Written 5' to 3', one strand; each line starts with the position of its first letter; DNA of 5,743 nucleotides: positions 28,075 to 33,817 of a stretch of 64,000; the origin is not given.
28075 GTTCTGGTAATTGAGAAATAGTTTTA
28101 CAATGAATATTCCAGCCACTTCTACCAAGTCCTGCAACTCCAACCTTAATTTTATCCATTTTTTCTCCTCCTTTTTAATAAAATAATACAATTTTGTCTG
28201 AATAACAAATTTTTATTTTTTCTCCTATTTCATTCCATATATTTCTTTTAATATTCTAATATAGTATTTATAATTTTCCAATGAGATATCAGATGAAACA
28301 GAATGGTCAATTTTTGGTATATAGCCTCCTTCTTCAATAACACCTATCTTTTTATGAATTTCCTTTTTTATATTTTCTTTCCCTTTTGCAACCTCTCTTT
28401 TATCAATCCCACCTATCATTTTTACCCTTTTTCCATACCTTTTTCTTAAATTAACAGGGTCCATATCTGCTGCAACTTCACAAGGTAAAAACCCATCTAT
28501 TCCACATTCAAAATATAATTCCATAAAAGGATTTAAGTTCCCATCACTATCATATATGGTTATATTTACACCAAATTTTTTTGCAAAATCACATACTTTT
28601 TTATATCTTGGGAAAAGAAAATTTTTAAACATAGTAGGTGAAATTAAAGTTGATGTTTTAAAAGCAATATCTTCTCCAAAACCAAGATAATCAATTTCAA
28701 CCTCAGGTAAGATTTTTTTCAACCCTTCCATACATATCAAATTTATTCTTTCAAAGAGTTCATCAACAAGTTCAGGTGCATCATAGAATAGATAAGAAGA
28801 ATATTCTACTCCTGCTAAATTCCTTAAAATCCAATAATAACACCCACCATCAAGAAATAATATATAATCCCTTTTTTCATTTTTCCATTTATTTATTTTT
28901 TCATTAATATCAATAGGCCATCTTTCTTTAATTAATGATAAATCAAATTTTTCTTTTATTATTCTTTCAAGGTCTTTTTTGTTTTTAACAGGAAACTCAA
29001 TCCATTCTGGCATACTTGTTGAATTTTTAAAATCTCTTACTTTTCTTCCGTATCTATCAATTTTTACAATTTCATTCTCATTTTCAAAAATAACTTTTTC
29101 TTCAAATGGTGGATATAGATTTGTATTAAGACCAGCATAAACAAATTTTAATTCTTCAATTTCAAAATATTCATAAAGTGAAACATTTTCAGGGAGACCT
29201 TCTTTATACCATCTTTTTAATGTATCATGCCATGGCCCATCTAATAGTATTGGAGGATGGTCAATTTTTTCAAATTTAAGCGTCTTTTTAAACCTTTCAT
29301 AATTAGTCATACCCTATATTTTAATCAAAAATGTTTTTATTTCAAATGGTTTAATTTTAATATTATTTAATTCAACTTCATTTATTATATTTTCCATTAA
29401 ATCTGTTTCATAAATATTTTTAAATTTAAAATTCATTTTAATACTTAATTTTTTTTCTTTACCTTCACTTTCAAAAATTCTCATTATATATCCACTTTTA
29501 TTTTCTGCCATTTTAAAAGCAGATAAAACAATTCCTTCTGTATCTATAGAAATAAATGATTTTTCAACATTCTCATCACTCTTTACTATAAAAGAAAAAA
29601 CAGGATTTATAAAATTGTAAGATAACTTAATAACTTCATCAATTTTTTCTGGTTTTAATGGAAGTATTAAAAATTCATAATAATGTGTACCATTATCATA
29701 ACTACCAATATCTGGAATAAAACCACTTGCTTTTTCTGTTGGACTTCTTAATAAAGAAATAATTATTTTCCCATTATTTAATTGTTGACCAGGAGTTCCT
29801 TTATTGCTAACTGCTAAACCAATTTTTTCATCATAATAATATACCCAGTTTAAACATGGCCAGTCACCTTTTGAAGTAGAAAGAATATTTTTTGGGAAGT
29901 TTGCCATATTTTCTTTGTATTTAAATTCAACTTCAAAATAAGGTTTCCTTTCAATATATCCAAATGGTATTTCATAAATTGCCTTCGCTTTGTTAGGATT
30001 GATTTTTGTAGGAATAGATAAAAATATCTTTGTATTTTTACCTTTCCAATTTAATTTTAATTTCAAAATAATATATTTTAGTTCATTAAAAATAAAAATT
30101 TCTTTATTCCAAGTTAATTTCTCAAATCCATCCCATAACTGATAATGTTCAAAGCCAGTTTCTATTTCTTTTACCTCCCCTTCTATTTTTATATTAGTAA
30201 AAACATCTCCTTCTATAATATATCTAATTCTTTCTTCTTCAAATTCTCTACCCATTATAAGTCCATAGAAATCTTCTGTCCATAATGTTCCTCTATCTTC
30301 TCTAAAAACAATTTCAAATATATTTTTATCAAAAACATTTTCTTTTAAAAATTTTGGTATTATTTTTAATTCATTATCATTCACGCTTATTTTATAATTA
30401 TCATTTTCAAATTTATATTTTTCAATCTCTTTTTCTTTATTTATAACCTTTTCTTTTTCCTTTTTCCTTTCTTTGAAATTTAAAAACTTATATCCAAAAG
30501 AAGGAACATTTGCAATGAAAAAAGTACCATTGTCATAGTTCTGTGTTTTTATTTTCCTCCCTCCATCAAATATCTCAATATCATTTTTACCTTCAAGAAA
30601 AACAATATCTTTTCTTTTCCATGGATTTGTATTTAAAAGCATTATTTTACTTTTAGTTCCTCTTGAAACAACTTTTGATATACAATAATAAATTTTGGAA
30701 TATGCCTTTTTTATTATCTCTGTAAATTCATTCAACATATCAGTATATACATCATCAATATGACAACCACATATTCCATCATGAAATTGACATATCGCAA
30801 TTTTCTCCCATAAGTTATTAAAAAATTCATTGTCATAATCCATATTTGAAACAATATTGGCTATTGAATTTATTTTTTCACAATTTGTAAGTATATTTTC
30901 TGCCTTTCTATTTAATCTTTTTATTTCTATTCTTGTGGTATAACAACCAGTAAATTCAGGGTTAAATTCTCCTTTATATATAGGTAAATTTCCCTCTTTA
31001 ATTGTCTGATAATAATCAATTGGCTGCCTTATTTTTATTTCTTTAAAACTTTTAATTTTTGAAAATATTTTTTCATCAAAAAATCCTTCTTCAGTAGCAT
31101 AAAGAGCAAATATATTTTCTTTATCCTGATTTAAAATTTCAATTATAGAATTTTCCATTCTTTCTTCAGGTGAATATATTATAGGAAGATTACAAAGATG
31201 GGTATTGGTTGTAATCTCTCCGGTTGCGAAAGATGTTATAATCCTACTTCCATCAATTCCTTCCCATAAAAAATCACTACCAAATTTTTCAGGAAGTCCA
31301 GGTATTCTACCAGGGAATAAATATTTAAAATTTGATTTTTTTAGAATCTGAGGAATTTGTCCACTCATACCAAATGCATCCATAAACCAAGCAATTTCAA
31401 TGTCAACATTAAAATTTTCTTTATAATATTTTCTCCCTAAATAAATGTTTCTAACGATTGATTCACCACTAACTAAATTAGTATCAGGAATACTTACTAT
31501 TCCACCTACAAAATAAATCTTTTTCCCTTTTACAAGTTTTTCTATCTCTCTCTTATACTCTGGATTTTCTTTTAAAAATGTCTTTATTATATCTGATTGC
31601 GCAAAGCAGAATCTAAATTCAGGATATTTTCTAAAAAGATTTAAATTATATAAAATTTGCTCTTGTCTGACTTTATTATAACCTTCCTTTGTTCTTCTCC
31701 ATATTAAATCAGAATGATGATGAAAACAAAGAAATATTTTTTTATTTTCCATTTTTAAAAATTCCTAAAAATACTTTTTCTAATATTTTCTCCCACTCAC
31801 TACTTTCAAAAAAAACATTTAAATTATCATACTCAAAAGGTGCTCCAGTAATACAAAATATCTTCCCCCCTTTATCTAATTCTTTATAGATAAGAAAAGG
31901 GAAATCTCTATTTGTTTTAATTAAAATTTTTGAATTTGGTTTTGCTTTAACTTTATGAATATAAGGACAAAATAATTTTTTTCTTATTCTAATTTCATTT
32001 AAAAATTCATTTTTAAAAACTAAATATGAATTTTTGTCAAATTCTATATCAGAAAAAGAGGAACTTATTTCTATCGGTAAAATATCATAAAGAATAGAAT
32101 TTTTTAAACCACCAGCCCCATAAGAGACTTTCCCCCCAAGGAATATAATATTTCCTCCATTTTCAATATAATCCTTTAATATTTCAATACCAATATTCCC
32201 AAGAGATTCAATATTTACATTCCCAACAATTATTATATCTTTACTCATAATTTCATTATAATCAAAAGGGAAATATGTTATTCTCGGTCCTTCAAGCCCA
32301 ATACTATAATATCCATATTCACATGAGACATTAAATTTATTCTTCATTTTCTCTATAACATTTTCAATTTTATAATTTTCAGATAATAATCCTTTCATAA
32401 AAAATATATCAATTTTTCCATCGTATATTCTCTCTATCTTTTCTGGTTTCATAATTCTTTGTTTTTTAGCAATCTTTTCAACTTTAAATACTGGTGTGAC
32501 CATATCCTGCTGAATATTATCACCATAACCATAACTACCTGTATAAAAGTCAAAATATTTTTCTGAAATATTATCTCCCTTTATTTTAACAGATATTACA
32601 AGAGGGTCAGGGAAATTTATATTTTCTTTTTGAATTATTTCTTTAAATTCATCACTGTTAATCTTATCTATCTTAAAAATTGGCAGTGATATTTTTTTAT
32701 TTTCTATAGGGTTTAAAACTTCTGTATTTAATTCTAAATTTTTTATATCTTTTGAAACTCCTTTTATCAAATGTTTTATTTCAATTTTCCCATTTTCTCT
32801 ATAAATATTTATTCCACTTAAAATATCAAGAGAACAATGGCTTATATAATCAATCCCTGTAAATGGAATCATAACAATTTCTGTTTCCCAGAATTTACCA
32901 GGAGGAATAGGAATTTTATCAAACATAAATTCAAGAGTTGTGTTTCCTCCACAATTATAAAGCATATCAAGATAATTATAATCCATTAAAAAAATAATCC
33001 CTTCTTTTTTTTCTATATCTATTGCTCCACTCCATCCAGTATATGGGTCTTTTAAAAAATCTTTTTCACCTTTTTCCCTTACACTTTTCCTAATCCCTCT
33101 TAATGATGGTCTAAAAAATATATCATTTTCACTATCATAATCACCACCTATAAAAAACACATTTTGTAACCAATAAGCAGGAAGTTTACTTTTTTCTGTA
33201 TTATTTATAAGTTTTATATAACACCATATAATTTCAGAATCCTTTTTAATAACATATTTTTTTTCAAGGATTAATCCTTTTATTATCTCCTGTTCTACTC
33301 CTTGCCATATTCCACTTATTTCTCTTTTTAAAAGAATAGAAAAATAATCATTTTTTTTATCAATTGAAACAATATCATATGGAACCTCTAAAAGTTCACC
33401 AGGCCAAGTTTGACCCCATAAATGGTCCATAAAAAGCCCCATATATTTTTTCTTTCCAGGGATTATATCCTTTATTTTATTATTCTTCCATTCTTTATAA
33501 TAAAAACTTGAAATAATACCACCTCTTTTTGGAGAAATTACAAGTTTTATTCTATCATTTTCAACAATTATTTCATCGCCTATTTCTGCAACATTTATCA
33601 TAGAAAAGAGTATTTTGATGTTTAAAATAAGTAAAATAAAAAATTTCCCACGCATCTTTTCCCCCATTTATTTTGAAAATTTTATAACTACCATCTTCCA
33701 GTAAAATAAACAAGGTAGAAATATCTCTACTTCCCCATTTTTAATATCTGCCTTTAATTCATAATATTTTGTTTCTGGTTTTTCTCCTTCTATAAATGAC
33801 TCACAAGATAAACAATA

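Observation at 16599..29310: Four URO-D/MtaA-like paralogs interleaved with glycosidases, also at 57955-58938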

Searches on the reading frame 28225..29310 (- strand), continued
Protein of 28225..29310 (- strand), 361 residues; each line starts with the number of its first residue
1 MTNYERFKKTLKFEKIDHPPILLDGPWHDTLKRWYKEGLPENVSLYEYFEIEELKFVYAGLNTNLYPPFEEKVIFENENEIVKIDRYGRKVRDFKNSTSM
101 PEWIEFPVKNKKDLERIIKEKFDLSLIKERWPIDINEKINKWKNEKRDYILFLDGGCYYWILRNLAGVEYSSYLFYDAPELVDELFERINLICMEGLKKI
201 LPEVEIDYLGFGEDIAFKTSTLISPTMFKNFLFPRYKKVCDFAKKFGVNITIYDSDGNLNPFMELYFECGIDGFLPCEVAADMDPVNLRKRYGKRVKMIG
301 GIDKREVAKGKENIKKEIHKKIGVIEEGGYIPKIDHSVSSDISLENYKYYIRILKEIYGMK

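Call 57: fold_search(model_id=the predicted structure, library=pdb)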
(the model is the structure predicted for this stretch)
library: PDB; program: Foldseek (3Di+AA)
matches with E <= 10: 1583; with E <= 0.001: 29
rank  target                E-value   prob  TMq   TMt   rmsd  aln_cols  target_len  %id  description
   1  4ay7_A                4.4e-12  1.00  0.60  0.64   7.1       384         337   17  methyltransferase from Methanosarcina mazei (released 2012-10-31)
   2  2inf_A                1.0e-11  1.00  0.62  0.65   6.9       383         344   15  Crystal Structure of Uroporphyrinogen Decarboxylase from Bacillus subtilis (released 2006-10-24)
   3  4ay8_A                1.0e-10  1.00  0.58  0.61   7.6       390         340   17  SeMet-derivative of a methyltransferase from M. mazei (released 2012-10-31)
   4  2eja_B                1.3e-10  1.00  0.53  0.56  10.3       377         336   14  Crystal Structure Of Uroporphyrinogen Decarboxylase From Aquifex aeolicus (released 2008-03-18)
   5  2eja_A                1.4e-10  1.00  0.56  0.59   9.6       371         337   16  Crystal Structure Of Uroporphyrinogen Decarboxylase From Aquifex aeolicus (released 2008-03-18)
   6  3gw0                  2.1e-10  1.00  0.63  0.64   6.4       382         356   12  UROD mutant G318R (released 2009-07-07)
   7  1jph                  4.9e-10  1.00  0.58  0.58   7.2       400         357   12  Ile260Thr mutant of Human UroD, human uroporphyrinogen III decarboxylase (released 2001-12-19)
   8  1jpi                  8.4e-10  1.00  0.56  0.56   8.2       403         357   12  Phe232Leu mutant of human UROD, human uroporphyrinogen III decarboxylase (released 2001-12-19)
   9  1jpk                  1.0e-09  1.00  0.56  0.57   8.4       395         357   12  Gly156Asp mutant of Human UroD, human uroporphyrinogen III decarboxylase (released 2001-12-19)
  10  1r3y                  1.1e-09  1.00  0.62  0.63   6.9       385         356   13  Uroporphyrinogen Decarboxylase in complex with coproporphyrinogen-III (released 2003-12-09)
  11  1r3s                  2.1e-09  1.00  0.63  0.64   6.8       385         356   13  Uroporphyrinogen Decarboxylase single mutant D86G in complex with coproporphyrinogen-I (released 2003-12-09)
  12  1j93                  2.5e-09  1.00  0.59  0.61   7.6       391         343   16  Crystal Structure and Substrate Binding Modeling of the Uroporphyrinogen-III Decarboxylase from Nicotiana tabacum: Impli (released 2001-10-17)
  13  3gvv                  2.6e-09  1.00  0.61  0.62   6.6       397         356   14  Single-chain UROD Y164G (GY) mutation (released 2009-07-07)
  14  3gw3                  3.5e-09  1.00  0.61  0.61   7.0       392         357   12  human UROD mutant K297N (released 2009-07-07)
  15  1uro                  3.5e-09  1.00  0.58  0.59   7.1       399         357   11  UROPORPHYRINOGEN DECARBOXYLASE (released 1998-08-26)
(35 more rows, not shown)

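Call 71: search_protein_families(library=pfam, proteins=[L078:3181-5982:+, L039:8501-9901:+], max_evalue=0.0001)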
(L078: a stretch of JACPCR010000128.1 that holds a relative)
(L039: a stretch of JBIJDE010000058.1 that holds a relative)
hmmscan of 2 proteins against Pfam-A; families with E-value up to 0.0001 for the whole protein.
L078:3181-5982:+ (933 aa): 4 families
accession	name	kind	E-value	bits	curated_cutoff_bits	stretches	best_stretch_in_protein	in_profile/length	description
PF02837.24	Glyco_hydro_2_N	-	3.8e-17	63.2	28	1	24-186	3-166/169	Glycosyl hydrolases family 2, sugar binding domain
PF00703.27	Glyco_hydro_2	-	1.4e-07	32.7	23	1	253-292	69-108/109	Glycosyl hydrolases family 2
PF02836.23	Glyco_hydro_2_C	-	1.1e-06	28.5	21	1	298-439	4-147/302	Glycosyl hydrolases family 2, TIM barrel domain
PF22666.2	Glyco_hydro_2_N2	-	3.7e-05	24.3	27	1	91-161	49-119/167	Glycosyl hydrolase 2 galactose-binding domain-like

L039:8501-9901:+ (466 aa): 2 families
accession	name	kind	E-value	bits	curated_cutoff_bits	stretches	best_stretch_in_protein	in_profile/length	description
PF02056.22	Glyco_hydro_4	-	5.2e-28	98.3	23.2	1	2-168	1-170/183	Family 4 glycosyl hydrolase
PF11975.13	Glyco_hydro_4C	-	1.8e-17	64.5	24.1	1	193-429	2-207/211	Family 4 glycosyl hydrolase C-terminal domain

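Call 76: search_protein_families(library=pfam, proteins=[L054:10806-12275:-, L054:12515-14197:-, L054:14670-16865:+, L054:16448-18103:+, L054:17660-19702:-], max_evalue=0.0001)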
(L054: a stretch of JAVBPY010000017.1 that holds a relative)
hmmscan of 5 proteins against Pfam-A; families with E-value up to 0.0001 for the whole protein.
L054:10806-12275:- (489 aa): 0 families

L054:12515-14197:- (560 aa): 1 family
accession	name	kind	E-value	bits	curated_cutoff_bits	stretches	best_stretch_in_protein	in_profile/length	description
PF01120.23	Alpha_L_fucos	-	1.1e-30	107.8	25.2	1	42-332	75-336/345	Alpha-L-fucosidase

L054:14670-16865:+ (731 aa): 2 families
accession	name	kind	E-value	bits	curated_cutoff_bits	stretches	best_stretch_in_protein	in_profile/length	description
PF07228.17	SpoIIE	-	6.7e-49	166.9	25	1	404-594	2-191/192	Stage II sporulation protein E (SpoIIE)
PF13581.12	HATPase_c_2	-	5.5e-18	65.6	27.4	1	602-721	2-124/127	Histidine kinase-like ATPase domain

L054:16448-18103:+ (551 aa): 2 families
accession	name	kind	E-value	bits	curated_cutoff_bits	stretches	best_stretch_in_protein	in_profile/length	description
PF03222.19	Trp_Tyr_perm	-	1.6e-45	156.4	22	1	149-515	7-385/393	Tryptophan/tyrosine permease family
PF01490.24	Aa_trans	-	6.5e-08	32.1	25.6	1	149-366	7-243/410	Transmembrane amino acid transporter protein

L054:17660-19702:- (680 aa): 0 families

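Call 81: search_protein_families(library=ncbifam, proteins=[L054:9366-9986:+], max_evalue=0.00001)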
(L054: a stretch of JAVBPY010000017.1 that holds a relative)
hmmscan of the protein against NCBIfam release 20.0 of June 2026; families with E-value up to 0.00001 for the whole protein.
L054:9366-9986:+ (206 aa): 10 families
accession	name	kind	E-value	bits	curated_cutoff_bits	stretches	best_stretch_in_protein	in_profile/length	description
NF047996.1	corrin_MtgC_2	exception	1.4e-47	162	370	1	10-205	11-211/212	glycine betaine-specific corrinoid protein MtgC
NF047995.1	corrinoid_MtgC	exception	4.5e-47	160.3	310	1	4-205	5-214/215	glycine betaine-specific corrinoid protein MtgC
TIGR02370.1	pyl_corrinoid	subfamily_domain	1.1e-44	152.2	215.3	1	7-195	2-196/197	methyltransferase cognate corrinoid protein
NF041607.1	dimeth_corrin_MtbC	equivalog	8.3e-41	139.7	350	1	9-200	3-199/203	dimethylamine corrinoid protein MtbC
TIGR02082.1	metH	equivalog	3.7e-31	107.7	1010.85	1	7-203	650-857/1182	methionine synthase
NF040669.1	MtaC2_Meth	equivalog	6.3e-31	107.7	450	1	5-202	44-244/267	methanol--corrinoid protein MtaC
NF040655.1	MtaC_Meth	equivalog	1.5e-29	102.9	420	1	7-203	39-237/253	methanol--corrinoid protein MtaC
NF007024.0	PRK09490.1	equivalog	4.5e-26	91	1497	1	8-178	666-844/1234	methionine synthase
NF052513.1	TransRegCarH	equivalog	7.1e-11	41.9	400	1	6-187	86-262/274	HTH-type transcriptional repressor CarH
NF002612.0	PRK02261.1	equivalog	1.2e-08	34.6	110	1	88-173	3-92/148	methylaspartate mutase subunit S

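Call 83: search_protein_families(library=pfam, proteins=[L016:2695-3357:+, L016:3407-4291:+, L063:6888-7850:+, L063:9058-9969:+, L063:12765-15041:+, L063:15132-17141:+, L025:7656-9995:+, L025:5958-7640:+], max_evalue=0.0001)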
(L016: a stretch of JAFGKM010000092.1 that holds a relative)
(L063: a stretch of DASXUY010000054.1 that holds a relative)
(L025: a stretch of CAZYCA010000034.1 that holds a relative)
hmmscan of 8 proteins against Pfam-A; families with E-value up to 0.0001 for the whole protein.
L016:2695-3357:+ (220 aa): 1 family
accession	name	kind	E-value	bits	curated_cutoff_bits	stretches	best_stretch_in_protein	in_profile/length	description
PF04961.17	FTCD_C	-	1.4e-41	142.7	24.5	1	25-195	2-181/182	Formiminotransferase-cyclodeaminase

L016:3407-4291:+ (294 aa): 2 families
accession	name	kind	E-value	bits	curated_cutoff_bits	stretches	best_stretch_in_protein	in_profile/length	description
PF02882.25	THF_DHG_CYH_C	-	2.4e-60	202.9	27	1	132-290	2-158/160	Tetrahydrofolate dehydrogenase/cyclohydrolase, NAD(P)-binding domain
PF00763.28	THF_DHG_CYH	-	6.4e-38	130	32.8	1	14-128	1-115/115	Tetrahydrofolate dehydrogenase/cyclohydrolase, catalytic domain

L063:6888-7850:+ (320 aa): 0 families

L063:9058-9969:+ (303 aa): 1 family
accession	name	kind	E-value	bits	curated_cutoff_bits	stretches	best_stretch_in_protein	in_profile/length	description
PF01619.24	Pro_dh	-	5e-25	89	27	1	42-289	2-268/278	Proline dehydrogenase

L063:12765-15041:+ (758 aa): 3 families
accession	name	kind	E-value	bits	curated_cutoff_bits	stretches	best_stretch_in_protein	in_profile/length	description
PF22124.2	Glyco_hydro_95_cat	-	8.1e-155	516.2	27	1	255-660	2-408/408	Glycosyl hydrolase family 95 catalytic domain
PF14498.12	Glyco_hyd_65N_2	-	4e-50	171.4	27.7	2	86-227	87-232/234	Glycosyl hydrolase family 65, N-terminal domain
PF21307.2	Glyco_hydro_95_C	-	1.5e-26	93.1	27.6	1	662-754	1-94/94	Glycoside hydrolase family 95, C-terminal domain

L063:15132-17141:+ (669 aa): 5 families
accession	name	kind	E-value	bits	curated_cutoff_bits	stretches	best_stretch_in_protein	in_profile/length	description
PF16499.11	Melibiase_2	-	1.9e-58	198.5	23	1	300-577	1-284/284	Alpha galactosidase A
PF08305.17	NPCBM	-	2.1e-41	141.6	23.9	1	45-180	2-137/137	NPCBM/NEW2 domain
PF17801.7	Melibiase_C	-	2.4e-17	63.2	22.9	1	592-663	4-71/71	Alpha galactosidase C-terminal beta sandwich domain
PF05345.18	He_PIG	-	1.9e-09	38.3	24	1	220-290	10-91/96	Putative Ig domain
PF17450.8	Melibiase_2_C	-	5.3e-05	23.8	22.5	0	585-613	6-34/87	Alpha galactosidase A C-terminal beta sandwich domain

L025:7656-9995:+ (779 aa): 3 families
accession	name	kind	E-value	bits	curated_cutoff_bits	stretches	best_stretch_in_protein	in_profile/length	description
PF02836.23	Glyco_hydro_2_C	-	5.6e-21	75.4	21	1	333-489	10-171/302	Glycosyl hydrolases family 2, TIM barrel domain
PF02837.24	Glyco_hydro_2_N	-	3.1e-10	40.7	28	1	102-183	55-136/169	Glycosyl hydrolases family 2, sugar binding domain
PF00703.27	Glyco_hydro_2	-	3.1e-08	34.8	23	1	214-322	2-109/109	Glycosyl hydrolases family 2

L025:5958-7640:+ (560 aa): 0 families

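Call 92: search_dna_similar(query=window:28225-29310:-, collection=plasmids, mode=protein, max_evalue=1e-8, max_rows=25)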
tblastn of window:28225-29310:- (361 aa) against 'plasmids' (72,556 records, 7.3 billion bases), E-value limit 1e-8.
Records with a match: 2; places in all: 4; records where one place covers at least 80% of the query: 2.
Best place of each record, by identity: <60% 2.
By first word of the organism name: Subdoligranulum 2.
By predicted mobility (MOB-suite, as given by PLSDB): non-mobilizable 2.
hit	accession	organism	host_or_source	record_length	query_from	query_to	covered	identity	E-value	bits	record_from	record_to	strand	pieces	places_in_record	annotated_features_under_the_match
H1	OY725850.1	Subdoligranulum variabile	-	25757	32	360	91%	30.3%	9e-35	142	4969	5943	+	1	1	record has no annotation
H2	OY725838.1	Subdoligranulum variabile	-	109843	1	361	100%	25.8%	5e-24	110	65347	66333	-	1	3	record has no annotation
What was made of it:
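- Tried and rejected: A tblastn search of plasmids gave only two unannotated Subdoligranulum records (call 92).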

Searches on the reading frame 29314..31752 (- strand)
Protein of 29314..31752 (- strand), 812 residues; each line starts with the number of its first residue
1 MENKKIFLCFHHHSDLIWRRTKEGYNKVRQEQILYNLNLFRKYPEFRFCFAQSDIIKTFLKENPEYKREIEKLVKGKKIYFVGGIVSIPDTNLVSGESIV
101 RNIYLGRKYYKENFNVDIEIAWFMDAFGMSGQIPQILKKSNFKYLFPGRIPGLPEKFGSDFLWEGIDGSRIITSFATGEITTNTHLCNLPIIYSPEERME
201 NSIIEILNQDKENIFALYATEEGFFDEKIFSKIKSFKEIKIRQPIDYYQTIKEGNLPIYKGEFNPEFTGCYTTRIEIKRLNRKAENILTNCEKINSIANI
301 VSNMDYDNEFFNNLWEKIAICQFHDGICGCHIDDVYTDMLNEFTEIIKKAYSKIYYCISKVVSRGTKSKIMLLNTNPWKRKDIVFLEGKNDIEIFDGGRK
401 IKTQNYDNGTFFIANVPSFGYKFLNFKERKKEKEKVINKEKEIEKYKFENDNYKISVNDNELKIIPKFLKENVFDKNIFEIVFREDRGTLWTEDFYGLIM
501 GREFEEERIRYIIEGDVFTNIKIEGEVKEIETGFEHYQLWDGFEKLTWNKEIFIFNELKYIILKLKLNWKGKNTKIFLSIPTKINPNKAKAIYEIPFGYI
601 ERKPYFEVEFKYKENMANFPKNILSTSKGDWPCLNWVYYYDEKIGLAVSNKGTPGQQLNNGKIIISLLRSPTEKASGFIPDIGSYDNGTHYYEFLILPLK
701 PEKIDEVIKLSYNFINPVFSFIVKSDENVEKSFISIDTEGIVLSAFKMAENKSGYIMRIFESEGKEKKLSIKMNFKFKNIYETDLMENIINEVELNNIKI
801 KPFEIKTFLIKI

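Call 8: search_protein_families(library=pfam, proteins=[window:29314-31752:-], max_evalue=0.0001)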
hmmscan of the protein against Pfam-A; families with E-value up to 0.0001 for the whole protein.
window:29314-31752:- (812 aa): 4 families
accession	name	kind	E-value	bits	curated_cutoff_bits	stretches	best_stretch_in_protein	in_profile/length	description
PF01074.27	Glyco_hydro_38N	-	1e-39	137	25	1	5-196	1-188/270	Glycosyl hydrolases family 38 N-terminal domain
PF09261.16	Alpha-mann_mid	-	6.1e-21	74.8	31.1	1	267-350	3-85/96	Alpha mannosidase middle domain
PF17677.7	Glyco_hydro38C2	-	5.2e-18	65.4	22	1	741-808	2-72/72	Glycosyl hydrolases family 38 C-terminal beta sandwich domain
PF07748.19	Glyco_hydro_38C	-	6.1e-14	53.2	25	1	509-673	69-202/206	Glycosyl hydrolases family 38 C-terminal domain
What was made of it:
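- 29314..31752 (-): Cytoplasmic GH38 (alpha-mannosidase family), immediately upstream of U3. Four GH38 Pfam domains are found (call 8).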

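Call 81: search_protein_families(library=ncbifam, proteins=[window:29314-31752:-], max_evalue=0.00001)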
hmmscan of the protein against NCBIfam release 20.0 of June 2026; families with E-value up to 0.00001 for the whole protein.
window:29314-31752:- (812 aa): 1 family
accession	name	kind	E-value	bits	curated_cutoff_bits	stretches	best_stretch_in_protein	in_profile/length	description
NF007331.0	PRK09819.1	equivalog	1.9e-41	141.9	1138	2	2-385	2-400/885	mannosylglycerate hydrolase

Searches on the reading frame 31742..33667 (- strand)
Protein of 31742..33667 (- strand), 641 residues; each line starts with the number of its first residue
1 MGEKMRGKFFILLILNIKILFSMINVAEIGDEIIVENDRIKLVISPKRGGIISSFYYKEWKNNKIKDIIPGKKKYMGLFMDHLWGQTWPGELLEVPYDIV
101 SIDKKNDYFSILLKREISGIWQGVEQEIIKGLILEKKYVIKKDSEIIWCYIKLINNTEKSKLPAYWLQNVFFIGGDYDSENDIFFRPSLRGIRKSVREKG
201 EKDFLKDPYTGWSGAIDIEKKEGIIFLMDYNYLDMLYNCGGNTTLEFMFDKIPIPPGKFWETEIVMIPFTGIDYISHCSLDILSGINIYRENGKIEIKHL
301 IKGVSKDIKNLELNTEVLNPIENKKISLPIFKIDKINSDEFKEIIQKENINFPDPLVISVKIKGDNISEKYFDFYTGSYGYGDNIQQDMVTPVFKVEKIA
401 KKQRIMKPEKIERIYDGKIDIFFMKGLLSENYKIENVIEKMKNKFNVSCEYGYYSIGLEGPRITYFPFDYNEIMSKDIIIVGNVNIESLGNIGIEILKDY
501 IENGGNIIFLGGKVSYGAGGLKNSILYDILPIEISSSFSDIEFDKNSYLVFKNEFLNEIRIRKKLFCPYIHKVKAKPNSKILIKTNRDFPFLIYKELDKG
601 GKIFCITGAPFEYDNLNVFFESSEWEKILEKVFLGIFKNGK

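Call 8: search_protein_families(library=pfam, proteins=[window:31742-33667:-], max_evalue=0.0001)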
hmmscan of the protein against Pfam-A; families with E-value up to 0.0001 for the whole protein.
window:31742-33667:- (641 aa): 0 families

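Call 78: search_protein_families(library=pfam, proteins=[window:31742-33667:-], max_evalue=0.001)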
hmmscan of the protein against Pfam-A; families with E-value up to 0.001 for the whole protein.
window:31742-33667:- (641 aa): 1 family
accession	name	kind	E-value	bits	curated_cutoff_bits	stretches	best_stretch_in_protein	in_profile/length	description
PF07090.17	GATase1_like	-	0.00013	22.1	27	1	494-602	97-212/247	Putative glutamine amidotransferase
